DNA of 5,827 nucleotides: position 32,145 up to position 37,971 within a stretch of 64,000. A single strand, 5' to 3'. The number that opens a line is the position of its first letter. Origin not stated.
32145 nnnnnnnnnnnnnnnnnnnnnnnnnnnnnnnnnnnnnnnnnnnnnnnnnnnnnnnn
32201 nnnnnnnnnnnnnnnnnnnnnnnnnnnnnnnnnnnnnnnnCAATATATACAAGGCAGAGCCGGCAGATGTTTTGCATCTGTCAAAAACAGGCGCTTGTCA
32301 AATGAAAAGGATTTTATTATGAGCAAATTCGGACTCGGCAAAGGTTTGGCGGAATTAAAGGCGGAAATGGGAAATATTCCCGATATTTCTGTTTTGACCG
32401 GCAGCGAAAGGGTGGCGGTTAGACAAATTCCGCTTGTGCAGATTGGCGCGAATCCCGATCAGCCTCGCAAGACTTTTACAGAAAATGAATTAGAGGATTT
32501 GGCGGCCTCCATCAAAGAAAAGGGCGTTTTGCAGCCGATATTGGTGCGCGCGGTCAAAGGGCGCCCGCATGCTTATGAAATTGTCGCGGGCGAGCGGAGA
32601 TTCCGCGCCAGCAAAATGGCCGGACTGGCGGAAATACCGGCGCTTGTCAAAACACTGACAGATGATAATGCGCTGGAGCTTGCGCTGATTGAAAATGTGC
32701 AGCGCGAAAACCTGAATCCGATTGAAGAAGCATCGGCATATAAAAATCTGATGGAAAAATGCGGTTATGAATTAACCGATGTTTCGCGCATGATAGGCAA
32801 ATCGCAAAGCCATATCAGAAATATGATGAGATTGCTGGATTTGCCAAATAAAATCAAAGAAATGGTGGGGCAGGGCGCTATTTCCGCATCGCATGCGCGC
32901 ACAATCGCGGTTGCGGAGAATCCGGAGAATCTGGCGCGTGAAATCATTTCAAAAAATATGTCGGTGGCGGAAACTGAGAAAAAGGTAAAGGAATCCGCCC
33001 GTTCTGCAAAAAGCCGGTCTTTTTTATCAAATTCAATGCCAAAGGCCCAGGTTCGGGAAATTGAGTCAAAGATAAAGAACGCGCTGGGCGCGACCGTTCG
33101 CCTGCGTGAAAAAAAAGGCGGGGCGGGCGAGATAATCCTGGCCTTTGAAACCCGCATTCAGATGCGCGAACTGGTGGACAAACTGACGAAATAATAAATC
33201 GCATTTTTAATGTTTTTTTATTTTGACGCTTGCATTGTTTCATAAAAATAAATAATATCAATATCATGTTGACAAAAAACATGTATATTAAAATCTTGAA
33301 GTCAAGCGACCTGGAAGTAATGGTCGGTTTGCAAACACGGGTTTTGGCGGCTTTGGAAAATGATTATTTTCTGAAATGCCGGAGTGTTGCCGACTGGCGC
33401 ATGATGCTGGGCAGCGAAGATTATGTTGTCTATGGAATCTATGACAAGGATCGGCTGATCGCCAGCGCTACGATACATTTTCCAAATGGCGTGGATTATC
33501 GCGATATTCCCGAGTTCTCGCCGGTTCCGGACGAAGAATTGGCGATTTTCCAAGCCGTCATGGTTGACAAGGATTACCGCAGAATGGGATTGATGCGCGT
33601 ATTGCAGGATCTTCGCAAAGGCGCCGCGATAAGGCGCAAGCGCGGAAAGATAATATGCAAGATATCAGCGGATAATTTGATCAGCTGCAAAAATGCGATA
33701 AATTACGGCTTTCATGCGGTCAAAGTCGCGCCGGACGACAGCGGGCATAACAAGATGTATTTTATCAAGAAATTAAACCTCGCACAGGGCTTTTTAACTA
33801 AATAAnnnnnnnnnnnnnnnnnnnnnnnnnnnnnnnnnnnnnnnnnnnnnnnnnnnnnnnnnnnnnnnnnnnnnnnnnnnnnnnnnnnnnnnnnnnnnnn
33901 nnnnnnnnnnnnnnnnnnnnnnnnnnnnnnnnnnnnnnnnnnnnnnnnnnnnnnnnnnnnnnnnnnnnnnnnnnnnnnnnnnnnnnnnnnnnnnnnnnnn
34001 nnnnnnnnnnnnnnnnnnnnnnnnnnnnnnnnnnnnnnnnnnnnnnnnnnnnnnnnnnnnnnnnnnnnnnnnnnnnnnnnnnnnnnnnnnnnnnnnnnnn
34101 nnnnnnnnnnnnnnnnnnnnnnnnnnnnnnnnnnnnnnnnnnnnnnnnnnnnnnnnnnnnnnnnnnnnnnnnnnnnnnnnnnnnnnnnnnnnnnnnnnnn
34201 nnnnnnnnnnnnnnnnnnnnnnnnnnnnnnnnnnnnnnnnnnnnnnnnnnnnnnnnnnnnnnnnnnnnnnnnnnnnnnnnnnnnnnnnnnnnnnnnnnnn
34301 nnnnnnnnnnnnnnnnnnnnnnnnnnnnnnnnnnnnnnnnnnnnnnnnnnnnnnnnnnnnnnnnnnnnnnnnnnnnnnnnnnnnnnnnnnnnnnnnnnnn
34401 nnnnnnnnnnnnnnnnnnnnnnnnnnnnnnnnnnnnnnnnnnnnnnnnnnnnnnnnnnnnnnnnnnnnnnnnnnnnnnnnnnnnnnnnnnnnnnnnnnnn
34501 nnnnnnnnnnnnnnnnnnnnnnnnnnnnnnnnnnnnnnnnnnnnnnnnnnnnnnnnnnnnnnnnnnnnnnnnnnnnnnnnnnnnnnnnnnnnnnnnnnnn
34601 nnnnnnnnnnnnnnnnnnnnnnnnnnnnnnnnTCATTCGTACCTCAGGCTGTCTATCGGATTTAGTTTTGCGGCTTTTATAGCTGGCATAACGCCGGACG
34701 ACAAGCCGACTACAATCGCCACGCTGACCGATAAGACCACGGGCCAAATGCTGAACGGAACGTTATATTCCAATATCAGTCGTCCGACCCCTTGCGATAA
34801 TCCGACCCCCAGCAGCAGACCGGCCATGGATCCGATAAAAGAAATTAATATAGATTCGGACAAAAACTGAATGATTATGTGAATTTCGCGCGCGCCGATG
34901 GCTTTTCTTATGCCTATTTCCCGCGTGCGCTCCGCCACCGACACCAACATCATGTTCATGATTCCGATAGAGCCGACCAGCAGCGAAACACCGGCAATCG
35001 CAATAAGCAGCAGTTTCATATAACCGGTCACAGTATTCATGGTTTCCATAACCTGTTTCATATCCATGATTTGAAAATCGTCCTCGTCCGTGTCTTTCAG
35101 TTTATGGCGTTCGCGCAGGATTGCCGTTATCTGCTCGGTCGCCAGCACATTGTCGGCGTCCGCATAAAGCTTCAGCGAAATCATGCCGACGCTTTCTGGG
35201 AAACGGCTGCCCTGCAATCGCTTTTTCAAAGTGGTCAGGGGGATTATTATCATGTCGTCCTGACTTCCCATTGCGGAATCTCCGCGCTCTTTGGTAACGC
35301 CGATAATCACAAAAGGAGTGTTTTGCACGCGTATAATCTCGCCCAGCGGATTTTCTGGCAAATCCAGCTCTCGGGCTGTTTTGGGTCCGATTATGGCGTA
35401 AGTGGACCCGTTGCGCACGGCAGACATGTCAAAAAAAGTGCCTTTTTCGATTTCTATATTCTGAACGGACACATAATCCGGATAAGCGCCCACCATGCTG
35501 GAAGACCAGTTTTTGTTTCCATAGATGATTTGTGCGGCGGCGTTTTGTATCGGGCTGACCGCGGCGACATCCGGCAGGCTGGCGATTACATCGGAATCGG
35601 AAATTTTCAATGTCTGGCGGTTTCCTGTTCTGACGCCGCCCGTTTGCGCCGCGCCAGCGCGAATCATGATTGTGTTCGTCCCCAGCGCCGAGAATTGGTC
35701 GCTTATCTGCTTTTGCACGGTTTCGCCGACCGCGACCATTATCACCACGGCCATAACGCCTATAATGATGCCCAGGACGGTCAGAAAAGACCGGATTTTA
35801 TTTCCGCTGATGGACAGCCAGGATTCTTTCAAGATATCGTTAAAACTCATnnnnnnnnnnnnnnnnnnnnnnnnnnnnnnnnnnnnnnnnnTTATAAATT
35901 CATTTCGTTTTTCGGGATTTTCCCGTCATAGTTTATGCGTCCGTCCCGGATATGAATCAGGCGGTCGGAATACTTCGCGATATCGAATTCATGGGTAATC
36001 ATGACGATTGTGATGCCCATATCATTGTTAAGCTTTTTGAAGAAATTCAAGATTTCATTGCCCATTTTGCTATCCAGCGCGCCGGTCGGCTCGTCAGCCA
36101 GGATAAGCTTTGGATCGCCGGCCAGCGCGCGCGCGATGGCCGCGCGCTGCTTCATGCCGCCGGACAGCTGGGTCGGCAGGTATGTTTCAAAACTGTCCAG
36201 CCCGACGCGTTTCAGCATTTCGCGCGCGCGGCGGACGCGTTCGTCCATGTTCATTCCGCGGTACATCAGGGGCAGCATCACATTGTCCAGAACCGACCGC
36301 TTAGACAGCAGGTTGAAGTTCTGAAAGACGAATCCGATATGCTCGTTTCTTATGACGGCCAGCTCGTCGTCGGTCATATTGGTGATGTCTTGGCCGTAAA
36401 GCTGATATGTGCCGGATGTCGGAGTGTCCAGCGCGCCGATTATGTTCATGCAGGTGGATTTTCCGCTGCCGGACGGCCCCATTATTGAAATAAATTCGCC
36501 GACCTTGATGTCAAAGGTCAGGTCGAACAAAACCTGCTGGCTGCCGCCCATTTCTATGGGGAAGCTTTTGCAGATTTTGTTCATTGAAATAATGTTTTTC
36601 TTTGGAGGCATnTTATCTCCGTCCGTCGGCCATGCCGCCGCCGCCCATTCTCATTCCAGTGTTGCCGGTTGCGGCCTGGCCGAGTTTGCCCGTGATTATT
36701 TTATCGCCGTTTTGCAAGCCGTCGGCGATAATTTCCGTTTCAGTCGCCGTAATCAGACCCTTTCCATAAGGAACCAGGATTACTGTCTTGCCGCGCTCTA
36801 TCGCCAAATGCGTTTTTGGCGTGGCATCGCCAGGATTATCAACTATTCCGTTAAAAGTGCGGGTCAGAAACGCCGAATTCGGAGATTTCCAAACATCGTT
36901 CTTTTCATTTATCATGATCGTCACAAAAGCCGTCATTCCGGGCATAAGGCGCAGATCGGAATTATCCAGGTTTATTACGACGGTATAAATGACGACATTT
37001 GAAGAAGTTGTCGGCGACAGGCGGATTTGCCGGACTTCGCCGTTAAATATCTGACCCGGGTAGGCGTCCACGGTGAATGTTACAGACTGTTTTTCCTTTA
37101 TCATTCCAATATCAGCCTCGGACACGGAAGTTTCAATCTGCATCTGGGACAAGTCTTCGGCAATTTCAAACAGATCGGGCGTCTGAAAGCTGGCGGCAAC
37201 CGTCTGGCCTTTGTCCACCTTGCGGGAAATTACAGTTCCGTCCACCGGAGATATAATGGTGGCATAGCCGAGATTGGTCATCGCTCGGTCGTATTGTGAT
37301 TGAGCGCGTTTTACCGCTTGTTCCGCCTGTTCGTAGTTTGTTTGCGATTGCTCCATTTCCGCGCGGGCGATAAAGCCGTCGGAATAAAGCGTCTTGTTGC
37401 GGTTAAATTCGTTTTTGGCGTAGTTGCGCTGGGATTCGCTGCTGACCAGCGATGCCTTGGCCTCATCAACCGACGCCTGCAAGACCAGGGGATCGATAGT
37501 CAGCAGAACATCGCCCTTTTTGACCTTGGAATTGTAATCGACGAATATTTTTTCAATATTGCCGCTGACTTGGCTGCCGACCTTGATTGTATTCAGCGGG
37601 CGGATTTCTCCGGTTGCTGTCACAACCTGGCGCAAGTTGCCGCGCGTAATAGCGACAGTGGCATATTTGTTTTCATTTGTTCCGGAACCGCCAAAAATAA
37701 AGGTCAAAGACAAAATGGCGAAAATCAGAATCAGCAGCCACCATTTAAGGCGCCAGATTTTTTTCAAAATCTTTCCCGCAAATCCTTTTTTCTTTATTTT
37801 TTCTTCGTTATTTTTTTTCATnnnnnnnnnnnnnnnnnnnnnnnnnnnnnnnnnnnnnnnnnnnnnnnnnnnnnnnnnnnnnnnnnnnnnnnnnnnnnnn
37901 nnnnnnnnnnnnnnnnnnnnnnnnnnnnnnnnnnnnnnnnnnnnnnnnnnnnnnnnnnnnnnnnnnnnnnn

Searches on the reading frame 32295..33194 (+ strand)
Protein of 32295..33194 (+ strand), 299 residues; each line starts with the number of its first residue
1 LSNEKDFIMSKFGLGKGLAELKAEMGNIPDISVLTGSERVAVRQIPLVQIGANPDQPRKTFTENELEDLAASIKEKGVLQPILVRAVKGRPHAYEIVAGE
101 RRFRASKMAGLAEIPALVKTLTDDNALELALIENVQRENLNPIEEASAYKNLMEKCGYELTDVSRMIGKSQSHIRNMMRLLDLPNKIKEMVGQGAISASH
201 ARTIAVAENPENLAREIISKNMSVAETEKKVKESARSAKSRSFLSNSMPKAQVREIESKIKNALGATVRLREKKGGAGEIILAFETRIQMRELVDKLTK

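Call 74: search_protein_families(library=pfam, proteins=[window:32295-33194:+], max_evalue=0.001)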
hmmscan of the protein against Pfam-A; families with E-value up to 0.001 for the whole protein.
window:32295-33194:+ (299 aa): 4 families
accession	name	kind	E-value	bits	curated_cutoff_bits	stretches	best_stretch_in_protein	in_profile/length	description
PF02195.25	ParB_N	-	1.2e-34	118.6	26.3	1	42-136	3-95/95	ParB N-terminal domain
PF17762.8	HTH_ParB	-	1e-29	103.1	22.6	1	138-234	1-100/102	ParB HTH domain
PF23433.1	DUF7119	-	7.7e-05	23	30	1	170-231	60-123/141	Family of unknown function (DUF7119)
PF23552.2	ParB_C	-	0.00015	21.6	23.8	1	251-286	3-38/50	ParB dimerisation domain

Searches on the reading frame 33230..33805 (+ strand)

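Call 74: search_protein_families(library=pfam, proteins=[window:33230-33805:+], max_evalue=0.001)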
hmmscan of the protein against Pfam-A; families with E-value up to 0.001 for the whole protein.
window:33230-33805:+ (191 aa): 1 family
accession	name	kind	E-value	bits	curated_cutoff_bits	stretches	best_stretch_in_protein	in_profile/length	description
PF00583.31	Acetyltransf_1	-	0.00016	22.4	20.7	1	44-154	9-109/116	Acetyltransferase (GNAT) family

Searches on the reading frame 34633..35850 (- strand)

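Call 25: search_protein_families(library=pfam, proteins=[window:34633-35850:-], max_evalue=0.00001)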
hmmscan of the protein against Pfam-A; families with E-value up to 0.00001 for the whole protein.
window:34633-35850:- (405 aa): 2 families
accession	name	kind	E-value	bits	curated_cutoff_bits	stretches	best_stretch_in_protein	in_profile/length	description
PF12704.14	MacB_PCD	-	4.5e-44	151.7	27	1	21-243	1-206/207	MacB-like periplasmic core domain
PF02687.27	FtsX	-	4.9e-20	72.2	25.5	1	284-398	2-120/120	FtsX-like permease C-terminal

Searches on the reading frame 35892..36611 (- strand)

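Call 6: search_protein_families(library=pfam, proteins=[window:35892-36611:-], max_evalue=0.01)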
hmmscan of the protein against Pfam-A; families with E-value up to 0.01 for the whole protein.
window:35892-36611:- (239 aa): 5 families
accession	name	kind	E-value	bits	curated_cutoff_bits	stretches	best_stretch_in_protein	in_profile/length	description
PF00005.33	ABC_tran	-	2.2e-32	112.9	25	1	30-176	3-136/137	ABC transporter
PF13401.12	AAA_22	-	0.00015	22.6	27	1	39-208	6-124/130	AAA domain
PF13304.12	AAA_21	-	0.00034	21.2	27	0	146-207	235-298/304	AAA domain, putative AbiEii toxin, Type IV TA system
PF02463.25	SMC_N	-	0.00034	20.5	40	0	39-221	25-211/220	RecF/RecN/SMC N terminal domain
PF13555.12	AAA_29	-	0.003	17.7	27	1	33-60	17-44/61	P-loop containing region of AAA domain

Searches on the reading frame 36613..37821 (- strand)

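Call 6: search_protein_families(library=pfam, proteins=[window:36613-37821:-], max_evalue=0.01)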
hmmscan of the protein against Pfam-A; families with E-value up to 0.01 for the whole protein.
window:36613-37821:- (402 aa): 5 families
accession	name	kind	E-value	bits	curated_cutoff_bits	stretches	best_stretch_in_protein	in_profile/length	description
PF16576.10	HlyD_D23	-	1.1e-23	84.1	30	1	67-298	6-214/214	Barrel-sandwich domain of CusB or HlyD membrane-fusion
PF13437.12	HlyD_3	-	3.4e-16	60.3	22.2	1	188-295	1-106/106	HlyD family secretion protein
PF13533.13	Biotin_lipoyl_2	-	1.7e-06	28.1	29.8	1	80-110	2-32/32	Biotin-lipoyl like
PF00364.28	Biotin_lipoyl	-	0.00011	22.4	22.1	0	80-109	44-73/73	Biotin-requiring enzyme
PF02321.23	OEP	-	0.0092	16.2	22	0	120-187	118-185/187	Outer membrane efflux protein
